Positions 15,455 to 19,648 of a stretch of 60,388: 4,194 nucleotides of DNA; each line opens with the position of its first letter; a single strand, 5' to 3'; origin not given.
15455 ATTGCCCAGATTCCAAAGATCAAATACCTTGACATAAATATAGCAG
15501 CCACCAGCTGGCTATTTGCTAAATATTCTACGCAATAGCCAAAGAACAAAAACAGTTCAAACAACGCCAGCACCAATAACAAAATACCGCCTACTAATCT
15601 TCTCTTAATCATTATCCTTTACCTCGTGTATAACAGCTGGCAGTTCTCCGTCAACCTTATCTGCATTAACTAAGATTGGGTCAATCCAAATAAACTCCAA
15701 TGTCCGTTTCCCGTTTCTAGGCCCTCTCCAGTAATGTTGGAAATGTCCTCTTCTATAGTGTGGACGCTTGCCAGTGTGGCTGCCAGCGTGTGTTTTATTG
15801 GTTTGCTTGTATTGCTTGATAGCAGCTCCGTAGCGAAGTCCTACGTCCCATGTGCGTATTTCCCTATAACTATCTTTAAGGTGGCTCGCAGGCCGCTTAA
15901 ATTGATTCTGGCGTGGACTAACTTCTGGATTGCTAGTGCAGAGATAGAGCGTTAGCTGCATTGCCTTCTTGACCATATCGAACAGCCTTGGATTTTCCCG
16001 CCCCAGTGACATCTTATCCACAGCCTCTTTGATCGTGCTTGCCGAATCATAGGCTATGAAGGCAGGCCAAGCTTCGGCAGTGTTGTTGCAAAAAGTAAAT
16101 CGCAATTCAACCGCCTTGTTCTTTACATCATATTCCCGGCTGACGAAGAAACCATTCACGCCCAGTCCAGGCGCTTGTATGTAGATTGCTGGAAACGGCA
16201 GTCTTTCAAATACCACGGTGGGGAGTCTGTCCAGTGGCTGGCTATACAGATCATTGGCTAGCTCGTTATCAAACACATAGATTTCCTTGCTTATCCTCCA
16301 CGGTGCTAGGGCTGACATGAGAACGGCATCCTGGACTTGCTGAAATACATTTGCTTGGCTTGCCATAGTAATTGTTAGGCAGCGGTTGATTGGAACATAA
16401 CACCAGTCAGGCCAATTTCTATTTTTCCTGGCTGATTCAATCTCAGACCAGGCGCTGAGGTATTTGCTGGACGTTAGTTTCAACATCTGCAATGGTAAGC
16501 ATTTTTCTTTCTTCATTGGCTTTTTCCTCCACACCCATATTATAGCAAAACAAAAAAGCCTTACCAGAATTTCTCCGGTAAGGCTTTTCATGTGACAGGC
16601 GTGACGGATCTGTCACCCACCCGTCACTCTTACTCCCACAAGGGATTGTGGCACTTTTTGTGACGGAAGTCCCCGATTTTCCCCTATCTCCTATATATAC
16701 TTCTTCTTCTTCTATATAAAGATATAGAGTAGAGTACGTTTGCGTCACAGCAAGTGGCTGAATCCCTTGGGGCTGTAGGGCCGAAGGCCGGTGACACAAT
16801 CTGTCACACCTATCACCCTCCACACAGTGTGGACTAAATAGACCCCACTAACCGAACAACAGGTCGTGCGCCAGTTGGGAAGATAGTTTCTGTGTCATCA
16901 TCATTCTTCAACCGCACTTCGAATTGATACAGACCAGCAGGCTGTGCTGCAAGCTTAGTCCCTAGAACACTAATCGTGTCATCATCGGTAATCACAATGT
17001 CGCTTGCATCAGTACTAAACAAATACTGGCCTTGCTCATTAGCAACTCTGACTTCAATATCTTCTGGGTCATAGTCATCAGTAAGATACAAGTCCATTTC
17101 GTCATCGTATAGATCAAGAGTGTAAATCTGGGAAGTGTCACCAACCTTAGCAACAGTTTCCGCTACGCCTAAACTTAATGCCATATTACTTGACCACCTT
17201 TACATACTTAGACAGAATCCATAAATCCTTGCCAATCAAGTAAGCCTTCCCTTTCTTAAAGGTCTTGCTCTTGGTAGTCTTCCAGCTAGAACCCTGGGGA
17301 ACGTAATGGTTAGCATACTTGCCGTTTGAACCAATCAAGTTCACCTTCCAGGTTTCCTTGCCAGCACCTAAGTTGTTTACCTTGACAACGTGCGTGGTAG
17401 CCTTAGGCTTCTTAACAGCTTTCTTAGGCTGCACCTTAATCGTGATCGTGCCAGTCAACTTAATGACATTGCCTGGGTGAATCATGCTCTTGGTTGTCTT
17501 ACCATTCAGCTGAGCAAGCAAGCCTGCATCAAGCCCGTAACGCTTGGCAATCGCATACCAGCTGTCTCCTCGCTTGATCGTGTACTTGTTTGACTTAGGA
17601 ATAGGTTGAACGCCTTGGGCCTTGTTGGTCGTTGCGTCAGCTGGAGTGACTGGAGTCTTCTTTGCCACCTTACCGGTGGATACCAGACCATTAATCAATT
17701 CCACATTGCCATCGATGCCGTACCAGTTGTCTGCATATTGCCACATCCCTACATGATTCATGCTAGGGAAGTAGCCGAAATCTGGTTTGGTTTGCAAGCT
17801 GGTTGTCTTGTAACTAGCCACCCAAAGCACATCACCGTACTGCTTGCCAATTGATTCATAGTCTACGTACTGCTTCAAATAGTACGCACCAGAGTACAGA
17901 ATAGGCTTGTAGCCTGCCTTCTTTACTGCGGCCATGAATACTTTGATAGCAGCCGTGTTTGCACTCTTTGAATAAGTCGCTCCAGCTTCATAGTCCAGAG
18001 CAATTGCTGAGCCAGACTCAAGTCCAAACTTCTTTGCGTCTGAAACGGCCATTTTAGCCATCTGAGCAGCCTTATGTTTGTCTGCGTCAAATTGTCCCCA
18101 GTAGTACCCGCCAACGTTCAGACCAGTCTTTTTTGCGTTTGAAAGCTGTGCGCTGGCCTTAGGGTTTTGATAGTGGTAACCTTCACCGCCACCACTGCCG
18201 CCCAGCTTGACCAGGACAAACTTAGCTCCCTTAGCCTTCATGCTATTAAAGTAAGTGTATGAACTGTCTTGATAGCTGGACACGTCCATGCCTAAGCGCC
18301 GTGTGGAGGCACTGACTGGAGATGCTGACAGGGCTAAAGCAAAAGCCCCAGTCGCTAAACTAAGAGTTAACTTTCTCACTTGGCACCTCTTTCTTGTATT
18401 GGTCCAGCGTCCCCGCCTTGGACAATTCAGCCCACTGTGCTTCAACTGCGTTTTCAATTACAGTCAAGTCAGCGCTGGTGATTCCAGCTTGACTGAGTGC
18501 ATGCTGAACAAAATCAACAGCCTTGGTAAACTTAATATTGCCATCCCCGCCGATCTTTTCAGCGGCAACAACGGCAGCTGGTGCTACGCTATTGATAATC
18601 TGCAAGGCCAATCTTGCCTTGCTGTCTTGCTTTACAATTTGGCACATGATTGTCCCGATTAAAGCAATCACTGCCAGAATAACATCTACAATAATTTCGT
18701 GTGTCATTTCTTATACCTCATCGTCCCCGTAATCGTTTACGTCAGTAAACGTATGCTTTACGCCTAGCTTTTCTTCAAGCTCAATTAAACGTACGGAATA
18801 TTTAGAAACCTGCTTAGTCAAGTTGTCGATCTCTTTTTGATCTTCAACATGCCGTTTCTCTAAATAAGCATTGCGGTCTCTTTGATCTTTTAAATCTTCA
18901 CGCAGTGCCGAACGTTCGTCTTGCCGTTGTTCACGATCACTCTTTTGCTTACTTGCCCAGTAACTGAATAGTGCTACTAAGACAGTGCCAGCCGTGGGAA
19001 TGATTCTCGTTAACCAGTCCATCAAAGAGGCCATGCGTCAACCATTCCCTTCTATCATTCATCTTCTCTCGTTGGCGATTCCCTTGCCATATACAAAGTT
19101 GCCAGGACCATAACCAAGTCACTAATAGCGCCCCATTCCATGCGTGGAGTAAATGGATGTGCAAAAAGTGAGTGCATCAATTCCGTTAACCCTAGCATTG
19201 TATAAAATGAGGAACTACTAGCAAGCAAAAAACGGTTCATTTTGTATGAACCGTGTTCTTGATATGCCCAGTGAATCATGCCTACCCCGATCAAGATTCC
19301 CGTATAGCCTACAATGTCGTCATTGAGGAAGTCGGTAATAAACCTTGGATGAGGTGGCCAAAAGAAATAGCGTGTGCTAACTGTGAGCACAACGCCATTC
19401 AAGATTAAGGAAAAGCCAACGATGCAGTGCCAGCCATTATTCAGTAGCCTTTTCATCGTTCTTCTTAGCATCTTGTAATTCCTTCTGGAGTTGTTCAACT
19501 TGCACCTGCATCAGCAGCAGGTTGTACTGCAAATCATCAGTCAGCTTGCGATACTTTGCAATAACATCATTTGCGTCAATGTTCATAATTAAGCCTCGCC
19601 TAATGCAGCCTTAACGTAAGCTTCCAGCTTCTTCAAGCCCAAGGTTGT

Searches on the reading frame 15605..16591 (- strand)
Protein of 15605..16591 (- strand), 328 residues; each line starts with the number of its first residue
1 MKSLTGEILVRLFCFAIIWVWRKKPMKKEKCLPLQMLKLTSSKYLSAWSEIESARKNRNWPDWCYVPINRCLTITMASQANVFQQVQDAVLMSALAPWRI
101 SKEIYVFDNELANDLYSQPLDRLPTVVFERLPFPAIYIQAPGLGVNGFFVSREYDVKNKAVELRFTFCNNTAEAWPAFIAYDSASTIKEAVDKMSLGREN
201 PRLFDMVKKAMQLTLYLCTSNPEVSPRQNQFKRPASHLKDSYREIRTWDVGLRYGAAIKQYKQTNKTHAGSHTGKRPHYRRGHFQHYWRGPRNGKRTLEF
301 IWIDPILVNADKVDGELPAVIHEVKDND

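Call 42: search_protein_families(library=phrogs, proteins=[window:15605-16591:-], max_evalue=0.001)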
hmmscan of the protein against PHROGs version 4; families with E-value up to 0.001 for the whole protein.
window:15605-16591:- (328 aa): 1 family
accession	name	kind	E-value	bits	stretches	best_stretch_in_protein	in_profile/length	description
phrog_6160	-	unknown function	3.7e-83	280.6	1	27-312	2-320/322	-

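Call 43: search_protein_families(library=pfam, proteins=[window:15605-16591:-], max_evalue=0.01)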
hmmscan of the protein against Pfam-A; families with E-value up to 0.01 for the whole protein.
window:15605-16591:- (328 aa): 0 families

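Call 87: search_protein_families(library=padloc, proteins=[window:15605-16591:-], max_evalue=0.01)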
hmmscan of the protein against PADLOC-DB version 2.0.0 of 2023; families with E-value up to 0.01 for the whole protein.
window:15605-16591:- (328 aa): 0 families

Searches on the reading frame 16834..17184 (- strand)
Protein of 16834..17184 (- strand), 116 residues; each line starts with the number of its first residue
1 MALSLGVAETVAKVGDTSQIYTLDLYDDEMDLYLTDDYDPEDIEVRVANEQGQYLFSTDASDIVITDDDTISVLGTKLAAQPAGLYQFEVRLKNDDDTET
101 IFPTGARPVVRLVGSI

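Call 42: search_protein_families(library=phrogs, proteins=[window:16834-17184:-], max_evalue=0.001)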
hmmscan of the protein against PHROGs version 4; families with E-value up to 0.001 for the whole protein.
window:16834-17184:- (116 aa): 2 families
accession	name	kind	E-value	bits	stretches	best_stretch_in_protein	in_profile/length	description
phrog_16410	-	unknown function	1.7e-08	35.8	1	9-116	12-118/122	-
phrog_4440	-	tail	1.7e-07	31.8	1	6-105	9-101/410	tail fiber protein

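Call 43: search_protein_families(library=pfam, proteins=[window:16834-17184:-], max_evalue=0.01)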
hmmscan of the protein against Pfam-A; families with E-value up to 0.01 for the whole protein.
window:16834-17184:- (116 aa): 0 families

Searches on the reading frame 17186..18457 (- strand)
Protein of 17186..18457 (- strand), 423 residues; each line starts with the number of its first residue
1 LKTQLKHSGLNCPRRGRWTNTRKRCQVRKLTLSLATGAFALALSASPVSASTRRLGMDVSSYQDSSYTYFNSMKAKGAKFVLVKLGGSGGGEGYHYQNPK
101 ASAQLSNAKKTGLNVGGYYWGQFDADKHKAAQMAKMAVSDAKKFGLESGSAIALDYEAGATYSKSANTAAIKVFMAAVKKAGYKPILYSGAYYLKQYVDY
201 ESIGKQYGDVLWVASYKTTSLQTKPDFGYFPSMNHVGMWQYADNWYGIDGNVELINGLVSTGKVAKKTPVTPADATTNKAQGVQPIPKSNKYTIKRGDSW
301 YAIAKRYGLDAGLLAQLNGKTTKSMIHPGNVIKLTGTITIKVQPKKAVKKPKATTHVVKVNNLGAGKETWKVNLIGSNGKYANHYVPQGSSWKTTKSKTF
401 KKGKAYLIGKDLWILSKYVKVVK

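Call 42: search_protein_families(library=phrogs, proteins=[window:17186-18457:-], max_evalue=0.001)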
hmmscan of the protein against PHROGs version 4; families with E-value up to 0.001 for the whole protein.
window:17186-18457:- (423 aa): 9 families
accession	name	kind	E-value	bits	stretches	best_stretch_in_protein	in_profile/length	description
phrog_291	-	lysis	4e-72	244.6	2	29-258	86-310/509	endolysin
phrog_35916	-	unknown function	6.4e-36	125.3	1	52-254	2-206/488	-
phrog_6745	-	lysis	3.1e-30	106.3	1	56-295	6-188/396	endolysin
phrog_6219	-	lysis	5.8e-28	99.3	1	55-295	3-220/326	endolysin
phrog_28394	-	unknown function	1.5e-07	31.9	1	273-355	49-132/303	-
phrog_2742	-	lysis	1e-05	26.1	1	281-339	254-316/318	endolysin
phrog_3084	-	lysis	1.3e-05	25.5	1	48-243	153-339/468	endolysin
phrog_380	-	lysis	6.6e-05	23.1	1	265-348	161-248/309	endolysin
phrog_7348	-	lysis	0.00024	19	1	270-351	2086-2166/2564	endolysin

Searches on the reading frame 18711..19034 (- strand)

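Call 42: search_protein_families(library=phrogs, proteins=[window:18711-19034:-], max_evalue=0.001)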
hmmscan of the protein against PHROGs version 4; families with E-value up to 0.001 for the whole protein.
window:18711-19034:- (107 aa): 6 families
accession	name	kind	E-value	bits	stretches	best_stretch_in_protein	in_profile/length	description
phrog_8369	-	other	2e-19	71.4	1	1-106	12-129/192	hol-like chemotaxis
phrog_3671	-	unknown function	5.6e-10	40.3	1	7-79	11-83/87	-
phrog_6664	-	unknown function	2.7e-09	38.4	1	8-80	7-79/97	-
phrog_1009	-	unknown function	2e-05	25.6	1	13-90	15-92/103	-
phrog_2658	-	other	0.00012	23.3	1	9-89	9-102/126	hol-like chemotaxis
phrog_1863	-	unknown function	0.00075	20.4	0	8-94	4-85/97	-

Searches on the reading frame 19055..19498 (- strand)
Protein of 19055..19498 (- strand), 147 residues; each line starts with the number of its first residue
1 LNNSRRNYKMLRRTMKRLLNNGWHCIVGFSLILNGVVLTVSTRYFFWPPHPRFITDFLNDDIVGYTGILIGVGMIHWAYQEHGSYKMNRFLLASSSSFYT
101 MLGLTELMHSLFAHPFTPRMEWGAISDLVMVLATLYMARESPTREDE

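Call 42: search_protein_families(library=phrogs, proteins=[window:19055-19498:-], max_evalue=0.001)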
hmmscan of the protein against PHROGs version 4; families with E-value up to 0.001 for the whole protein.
window:19055-19498:- (147 aa): 1 family
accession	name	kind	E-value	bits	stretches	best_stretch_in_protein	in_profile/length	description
phrog_4325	-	lysis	8.9e-43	146.7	1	11-146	4-134/135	holin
